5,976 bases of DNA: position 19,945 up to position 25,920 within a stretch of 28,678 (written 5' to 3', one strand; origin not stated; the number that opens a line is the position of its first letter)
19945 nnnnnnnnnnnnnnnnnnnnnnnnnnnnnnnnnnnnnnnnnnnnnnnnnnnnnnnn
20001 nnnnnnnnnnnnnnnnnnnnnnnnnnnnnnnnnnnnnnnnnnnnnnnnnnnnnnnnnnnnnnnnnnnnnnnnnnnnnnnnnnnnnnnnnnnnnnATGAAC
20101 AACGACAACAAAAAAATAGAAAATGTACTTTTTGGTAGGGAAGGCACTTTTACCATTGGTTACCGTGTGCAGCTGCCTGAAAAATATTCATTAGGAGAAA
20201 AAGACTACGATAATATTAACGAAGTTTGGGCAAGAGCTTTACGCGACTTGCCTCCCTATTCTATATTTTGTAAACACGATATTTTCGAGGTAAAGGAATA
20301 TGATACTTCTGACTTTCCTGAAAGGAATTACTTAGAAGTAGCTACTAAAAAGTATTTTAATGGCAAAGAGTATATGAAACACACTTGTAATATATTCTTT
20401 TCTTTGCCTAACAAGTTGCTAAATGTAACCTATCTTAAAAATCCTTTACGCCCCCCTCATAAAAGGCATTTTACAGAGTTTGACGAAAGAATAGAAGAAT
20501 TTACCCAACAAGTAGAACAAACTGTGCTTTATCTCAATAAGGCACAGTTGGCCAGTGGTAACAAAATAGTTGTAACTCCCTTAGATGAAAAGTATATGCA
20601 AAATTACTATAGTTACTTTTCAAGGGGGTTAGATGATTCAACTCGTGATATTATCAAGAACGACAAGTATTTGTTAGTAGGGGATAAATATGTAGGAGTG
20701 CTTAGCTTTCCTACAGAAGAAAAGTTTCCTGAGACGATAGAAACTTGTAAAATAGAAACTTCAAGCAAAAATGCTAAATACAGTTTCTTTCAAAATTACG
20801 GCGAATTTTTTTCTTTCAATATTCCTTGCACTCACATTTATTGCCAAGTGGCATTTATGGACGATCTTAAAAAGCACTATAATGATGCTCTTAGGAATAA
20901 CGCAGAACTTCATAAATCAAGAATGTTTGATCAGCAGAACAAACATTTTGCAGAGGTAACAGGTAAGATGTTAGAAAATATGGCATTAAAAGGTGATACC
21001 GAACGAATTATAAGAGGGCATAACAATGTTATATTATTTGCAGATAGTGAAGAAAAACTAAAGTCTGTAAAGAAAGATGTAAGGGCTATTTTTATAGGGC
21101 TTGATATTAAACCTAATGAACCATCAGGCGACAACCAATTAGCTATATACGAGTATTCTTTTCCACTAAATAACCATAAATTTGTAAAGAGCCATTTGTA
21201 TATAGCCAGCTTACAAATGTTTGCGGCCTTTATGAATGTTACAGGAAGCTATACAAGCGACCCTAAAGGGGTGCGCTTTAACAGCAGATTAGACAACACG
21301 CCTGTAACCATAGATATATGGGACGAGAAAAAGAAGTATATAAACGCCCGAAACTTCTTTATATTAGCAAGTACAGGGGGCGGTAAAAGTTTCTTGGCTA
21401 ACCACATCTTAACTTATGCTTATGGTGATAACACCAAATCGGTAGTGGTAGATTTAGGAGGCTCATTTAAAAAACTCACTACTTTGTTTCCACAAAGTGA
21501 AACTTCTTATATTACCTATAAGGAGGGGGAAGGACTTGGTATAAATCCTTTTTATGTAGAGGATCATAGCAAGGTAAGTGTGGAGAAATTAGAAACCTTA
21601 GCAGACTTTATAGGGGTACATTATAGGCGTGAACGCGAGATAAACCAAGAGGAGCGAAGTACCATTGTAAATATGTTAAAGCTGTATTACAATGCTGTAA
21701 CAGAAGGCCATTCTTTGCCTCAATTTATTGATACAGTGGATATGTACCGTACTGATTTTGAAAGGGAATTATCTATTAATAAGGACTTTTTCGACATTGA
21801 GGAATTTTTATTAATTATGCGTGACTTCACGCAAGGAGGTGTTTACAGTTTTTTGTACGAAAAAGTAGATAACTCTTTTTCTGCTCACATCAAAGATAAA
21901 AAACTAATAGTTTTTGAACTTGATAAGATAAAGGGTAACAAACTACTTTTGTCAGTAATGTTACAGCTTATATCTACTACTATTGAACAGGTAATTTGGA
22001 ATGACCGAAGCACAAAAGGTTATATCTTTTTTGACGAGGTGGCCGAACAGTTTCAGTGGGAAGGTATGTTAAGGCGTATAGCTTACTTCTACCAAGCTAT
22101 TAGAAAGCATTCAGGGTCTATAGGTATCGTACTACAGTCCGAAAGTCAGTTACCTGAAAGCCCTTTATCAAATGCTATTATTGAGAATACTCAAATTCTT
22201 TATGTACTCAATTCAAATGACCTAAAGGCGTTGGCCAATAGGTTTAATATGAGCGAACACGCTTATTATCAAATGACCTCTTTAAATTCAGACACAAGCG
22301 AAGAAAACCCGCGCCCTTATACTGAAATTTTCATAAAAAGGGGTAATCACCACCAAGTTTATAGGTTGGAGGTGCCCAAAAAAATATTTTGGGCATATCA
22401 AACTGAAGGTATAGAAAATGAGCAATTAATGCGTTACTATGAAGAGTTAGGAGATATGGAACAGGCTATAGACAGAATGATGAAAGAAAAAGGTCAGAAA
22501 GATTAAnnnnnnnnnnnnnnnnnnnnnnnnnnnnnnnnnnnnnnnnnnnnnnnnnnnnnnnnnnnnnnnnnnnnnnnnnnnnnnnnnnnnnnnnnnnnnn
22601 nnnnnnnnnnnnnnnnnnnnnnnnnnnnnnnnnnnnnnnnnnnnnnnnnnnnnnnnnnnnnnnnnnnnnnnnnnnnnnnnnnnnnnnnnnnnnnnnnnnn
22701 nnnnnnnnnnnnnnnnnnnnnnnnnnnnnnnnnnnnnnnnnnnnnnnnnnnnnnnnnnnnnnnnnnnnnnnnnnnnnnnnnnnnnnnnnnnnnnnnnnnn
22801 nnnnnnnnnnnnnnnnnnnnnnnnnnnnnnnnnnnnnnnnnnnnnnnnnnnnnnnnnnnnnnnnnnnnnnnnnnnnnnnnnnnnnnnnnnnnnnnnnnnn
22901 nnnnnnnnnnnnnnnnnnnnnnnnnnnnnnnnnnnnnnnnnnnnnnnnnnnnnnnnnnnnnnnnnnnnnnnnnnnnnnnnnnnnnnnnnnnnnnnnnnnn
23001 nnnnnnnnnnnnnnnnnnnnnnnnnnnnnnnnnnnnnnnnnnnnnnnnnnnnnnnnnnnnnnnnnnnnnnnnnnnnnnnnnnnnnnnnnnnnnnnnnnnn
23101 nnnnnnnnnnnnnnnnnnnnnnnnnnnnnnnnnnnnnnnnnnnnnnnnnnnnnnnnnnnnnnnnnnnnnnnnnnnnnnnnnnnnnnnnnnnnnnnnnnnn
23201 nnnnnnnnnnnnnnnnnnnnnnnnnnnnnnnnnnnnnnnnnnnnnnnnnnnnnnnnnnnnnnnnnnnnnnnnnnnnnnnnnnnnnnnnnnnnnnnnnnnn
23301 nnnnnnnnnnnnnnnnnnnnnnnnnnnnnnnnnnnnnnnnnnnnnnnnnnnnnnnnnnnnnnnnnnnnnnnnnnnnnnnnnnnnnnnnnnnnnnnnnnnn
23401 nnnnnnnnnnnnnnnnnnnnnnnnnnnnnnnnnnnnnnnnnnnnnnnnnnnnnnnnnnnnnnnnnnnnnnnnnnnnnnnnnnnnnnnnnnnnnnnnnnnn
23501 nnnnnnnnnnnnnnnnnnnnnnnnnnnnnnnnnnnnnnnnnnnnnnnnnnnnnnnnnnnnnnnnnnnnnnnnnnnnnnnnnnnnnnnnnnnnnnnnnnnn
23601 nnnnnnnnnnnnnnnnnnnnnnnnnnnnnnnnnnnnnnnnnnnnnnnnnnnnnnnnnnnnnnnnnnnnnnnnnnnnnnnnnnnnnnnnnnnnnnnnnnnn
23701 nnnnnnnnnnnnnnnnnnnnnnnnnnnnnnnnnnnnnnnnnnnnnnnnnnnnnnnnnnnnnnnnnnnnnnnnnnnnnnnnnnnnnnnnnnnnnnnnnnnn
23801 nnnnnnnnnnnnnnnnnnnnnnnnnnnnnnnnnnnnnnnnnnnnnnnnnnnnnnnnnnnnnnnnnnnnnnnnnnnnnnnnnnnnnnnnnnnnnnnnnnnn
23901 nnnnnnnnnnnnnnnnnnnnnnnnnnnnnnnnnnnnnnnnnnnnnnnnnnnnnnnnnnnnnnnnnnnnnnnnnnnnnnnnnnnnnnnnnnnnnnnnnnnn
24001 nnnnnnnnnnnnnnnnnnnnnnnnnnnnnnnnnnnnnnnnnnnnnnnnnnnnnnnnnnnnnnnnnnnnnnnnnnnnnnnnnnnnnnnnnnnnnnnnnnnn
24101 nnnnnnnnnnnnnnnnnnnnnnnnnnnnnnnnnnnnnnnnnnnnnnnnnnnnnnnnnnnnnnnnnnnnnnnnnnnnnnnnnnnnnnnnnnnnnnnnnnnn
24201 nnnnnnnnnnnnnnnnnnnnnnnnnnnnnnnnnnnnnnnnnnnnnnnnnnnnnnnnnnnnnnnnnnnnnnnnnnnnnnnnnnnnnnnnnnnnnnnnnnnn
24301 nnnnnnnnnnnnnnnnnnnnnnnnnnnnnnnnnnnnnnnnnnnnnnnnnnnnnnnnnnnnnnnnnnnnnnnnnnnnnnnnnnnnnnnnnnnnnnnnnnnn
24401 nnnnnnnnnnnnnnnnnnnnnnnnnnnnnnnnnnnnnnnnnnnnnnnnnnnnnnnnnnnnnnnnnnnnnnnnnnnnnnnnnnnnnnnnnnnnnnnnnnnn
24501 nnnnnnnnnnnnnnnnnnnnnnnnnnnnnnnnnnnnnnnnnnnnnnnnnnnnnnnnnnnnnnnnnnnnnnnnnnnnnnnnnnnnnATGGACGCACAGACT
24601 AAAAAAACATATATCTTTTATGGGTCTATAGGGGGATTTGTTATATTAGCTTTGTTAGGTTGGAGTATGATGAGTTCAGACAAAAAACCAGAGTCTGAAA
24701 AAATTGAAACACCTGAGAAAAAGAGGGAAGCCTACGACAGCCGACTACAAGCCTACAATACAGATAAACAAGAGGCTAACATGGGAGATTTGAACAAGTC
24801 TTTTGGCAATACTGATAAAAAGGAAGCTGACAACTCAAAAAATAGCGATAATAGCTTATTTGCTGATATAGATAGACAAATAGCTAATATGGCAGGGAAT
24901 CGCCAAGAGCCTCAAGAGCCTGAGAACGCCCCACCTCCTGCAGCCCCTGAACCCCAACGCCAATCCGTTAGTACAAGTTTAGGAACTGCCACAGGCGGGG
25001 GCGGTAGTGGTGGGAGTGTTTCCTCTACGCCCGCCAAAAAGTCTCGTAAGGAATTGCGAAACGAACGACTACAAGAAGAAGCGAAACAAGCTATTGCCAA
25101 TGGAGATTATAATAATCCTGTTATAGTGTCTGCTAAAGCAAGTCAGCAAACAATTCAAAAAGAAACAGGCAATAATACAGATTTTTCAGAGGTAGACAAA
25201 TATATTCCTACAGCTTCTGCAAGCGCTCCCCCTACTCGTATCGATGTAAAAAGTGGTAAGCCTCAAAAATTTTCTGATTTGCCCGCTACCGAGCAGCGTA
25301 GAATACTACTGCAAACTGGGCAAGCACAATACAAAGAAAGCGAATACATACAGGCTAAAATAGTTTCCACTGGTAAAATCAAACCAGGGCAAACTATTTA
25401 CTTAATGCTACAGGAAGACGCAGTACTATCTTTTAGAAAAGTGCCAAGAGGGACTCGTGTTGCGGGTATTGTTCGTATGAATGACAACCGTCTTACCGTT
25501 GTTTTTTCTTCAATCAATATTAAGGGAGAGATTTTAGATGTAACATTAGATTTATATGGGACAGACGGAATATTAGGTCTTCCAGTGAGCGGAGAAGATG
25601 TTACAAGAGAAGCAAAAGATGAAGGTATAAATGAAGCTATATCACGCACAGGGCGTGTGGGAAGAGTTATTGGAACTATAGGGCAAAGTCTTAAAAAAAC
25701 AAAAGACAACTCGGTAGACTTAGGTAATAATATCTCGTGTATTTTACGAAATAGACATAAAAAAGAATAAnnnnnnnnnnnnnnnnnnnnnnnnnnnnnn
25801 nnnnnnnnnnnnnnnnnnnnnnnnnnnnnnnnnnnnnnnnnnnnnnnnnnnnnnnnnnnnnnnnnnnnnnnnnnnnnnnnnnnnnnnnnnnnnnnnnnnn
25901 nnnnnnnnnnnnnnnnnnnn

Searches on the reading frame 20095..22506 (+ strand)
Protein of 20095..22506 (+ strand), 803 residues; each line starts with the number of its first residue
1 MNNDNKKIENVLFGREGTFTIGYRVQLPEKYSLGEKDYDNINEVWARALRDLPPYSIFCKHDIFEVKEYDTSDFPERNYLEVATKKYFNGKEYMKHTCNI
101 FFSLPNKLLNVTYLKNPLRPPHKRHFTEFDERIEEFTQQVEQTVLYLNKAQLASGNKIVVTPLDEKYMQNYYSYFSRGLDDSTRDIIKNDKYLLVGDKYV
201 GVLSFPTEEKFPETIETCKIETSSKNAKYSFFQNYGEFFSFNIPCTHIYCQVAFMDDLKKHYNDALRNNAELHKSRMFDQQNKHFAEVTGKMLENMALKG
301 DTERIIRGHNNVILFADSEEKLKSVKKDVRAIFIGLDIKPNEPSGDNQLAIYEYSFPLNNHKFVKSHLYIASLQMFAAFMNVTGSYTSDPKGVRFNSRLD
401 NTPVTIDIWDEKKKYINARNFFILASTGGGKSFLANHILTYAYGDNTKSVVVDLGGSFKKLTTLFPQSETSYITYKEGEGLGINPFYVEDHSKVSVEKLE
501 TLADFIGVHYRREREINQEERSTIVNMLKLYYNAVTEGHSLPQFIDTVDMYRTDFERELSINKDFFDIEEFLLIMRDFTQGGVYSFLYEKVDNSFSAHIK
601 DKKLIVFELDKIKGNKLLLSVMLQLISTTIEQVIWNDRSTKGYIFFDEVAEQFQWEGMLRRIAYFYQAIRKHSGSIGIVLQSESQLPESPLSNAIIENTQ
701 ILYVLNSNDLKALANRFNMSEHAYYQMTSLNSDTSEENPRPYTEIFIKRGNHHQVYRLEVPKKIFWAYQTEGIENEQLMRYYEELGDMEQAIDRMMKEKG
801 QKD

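Call 21: search_protein_families(library=ncbifam, proteins=[window:20095-22506:+], max_evalue=0.001)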
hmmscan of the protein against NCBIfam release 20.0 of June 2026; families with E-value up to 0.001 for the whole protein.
window:20095-22506:+ (803 aa): 7 families
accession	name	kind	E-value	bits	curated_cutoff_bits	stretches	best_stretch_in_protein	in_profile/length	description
TIGR03783.1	Bac_Flav_CT_G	subfamily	4.8e-82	276.1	261.55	1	10-798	22-828/829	TraG family conjugative transposon ATPase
TIGR02746.1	TraC-F-type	equivalog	2.4e-43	148.1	567.05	1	185-798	190-799/800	type IV secretion system protein TraC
NF045975.1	VirB4_plasma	equivalog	6.7e-21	73.7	590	1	254-721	357-848/894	Mbov_0397 family ICE element conjugal transfer ATPase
TIGR00929.1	VirB4_CagE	subfamily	1.3e-20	73.3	643.1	1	264-729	281-726/792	VirB4 family type IV secretion/conjugal transfer ATPase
NF045971.1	conju_CD1110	equivalog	4.8e-15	54.9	325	1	269-728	275-716/752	VirB4-like conjugal transfer ATPase, CD1110 family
NF010278.0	PRK13721.1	subfamily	2.3e-08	32.4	1177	1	241-682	295-733/874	type IV secretion system protein TraC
NF053655.1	CedD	equivalog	0.00064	18.5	600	0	421-490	224-286/527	DNA-translocating ATPase CedD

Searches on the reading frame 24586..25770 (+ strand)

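Call 34: search_protein_families(library=pfam, proteins=[window:24586-25770:+], max_evalue=0.01)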
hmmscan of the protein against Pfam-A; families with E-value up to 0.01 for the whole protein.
window:24586-25770:+ (394 aa): 1 family
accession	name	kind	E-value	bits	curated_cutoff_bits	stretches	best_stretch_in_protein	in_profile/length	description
PF12508.14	Transposon_TraM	-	4.6e-20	73.1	25.1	1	255-361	1-105/145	Conjugative transposon, TraM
